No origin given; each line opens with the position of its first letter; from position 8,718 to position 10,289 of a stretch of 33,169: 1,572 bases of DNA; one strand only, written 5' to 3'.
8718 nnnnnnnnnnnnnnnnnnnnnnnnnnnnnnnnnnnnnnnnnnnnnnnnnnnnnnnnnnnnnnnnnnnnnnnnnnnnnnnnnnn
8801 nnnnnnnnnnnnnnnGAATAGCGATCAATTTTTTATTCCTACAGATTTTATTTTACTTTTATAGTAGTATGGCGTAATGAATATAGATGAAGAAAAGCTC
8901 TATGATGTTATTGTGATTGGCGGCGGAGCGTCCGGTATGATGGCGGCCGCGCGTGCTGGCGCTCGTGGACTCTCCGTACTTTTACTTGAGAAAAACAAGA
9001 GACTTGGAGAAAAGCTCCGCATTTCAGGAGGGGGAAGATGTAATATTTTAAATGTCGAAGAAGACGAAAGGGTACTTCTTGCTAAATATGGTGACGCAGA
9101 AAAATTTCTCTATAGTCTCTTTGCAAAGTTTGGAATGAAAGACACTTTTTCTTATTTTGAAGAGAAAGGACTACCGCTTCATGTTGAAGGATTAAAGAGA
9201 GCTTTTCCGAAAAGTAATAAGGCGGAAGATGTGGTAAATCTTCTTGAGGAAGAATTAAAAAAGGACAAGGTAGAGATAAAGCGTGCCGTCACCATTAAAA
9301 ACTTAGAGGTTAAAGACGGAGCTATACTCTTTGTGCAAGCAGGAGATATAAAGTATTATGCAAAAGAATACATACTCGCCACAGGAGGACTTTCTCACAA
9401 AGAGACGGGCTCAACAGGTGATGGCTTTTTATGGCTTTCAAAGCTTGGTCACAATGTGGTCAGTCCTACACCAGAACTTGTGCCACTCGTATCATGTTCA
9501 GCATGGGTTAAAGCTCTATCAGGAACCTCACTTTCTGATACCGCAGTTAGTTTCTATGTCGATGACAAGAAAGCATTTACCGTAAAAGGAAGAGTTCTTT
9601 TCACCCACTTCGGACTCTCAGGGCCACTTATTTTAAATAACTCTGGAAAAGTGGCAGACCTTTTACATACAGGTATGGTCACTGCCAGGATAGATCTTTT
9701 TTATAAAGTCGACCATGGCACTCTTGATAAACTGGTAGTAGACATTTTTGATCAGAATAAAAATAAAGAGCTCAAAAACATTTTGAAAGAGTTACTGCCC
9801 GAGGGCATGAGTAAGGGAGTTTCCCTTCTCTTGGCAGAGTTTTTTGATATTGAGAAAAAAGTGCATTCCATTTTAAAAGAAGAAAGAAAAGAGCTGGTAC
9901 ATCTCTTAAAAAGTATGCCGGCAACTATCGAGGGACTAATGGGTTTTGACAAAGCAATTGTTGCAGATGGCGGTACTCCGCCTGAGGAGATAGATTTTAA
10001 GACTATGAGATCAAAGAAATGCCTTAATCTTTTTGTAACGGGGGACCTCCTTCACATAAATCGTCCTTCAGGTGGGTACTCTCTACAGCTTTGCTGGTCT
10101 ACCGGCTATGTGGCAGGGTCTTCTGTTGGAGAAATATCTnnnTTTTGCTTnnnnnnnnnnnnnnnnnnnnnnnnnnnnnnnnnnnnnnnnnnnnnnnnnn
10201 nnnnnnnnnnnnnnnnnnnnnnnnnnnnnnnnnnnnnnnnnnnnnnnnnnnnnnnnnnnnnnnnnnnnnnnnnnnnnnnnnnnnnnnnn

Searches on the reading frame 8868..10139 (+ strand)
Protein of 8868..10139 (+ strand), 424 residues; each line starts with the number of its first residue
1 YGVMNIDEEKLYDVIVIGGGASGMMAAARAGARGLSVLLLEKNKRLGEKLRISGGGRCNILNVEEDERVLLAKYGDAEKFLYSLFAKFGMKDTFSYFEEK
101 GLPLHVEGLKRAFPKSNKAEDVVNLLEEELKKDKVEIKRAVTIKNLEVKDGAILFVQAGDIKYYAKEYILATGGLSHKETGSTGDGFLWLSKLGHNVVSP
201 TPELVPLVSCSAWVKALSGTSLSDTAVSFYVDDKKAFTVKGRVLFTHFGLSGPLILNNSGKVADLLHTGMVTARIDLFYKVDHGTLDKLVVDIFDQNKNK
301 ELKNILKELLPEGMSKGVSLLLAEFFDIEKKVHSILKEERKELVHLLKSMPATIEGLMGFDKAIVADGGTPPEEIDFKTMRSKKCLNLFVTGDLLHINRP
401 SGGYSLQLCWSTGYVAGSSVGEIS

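Call 57: search_protein_families(library=pfam, max_evalue=0.00001, proteins=[window:8868-10139:+])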
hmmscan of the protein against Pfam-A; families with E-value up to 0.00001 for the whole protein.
window:8868-10139:+ (424 aa): 7 families
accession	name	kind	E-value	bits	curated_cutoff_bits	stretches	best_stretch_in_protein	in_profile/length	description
PF03486.20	HI0933_like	-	8e-72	242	50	1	13-418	2-243/244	HI0933-like protein Rossmann domain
PF22780.1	HI0933_like_1st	-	7.2e-31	107.7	27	1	202-365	2-165/165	HI0933-like protein barrel and H2TH domain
PF00890.30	FAD_binding_2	-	3.8e-12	46.6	20.4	1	13-177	1-206/414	FAD binding domain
PF12831.13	FAD_oxidored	-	5.1e-09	36.4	27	1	13-64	1-50/416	FAD dependent oxidoreductase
PF01266.30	DAO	-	1.3e-08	35.2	27.9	1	13-47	1-35/353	FAD dependent oxidoreductase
PF07992.20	Pyr_redox_2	-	7.6e-07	29.3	26.1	1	12-176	1-111/291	Pyridine nucleotide-disulphide oxidoreductase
PF13450.12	NAD_binding_8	-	1.1e-06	29.3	21.9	1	16-47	1-32/68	NAD(P)-binding Rossmann-like domain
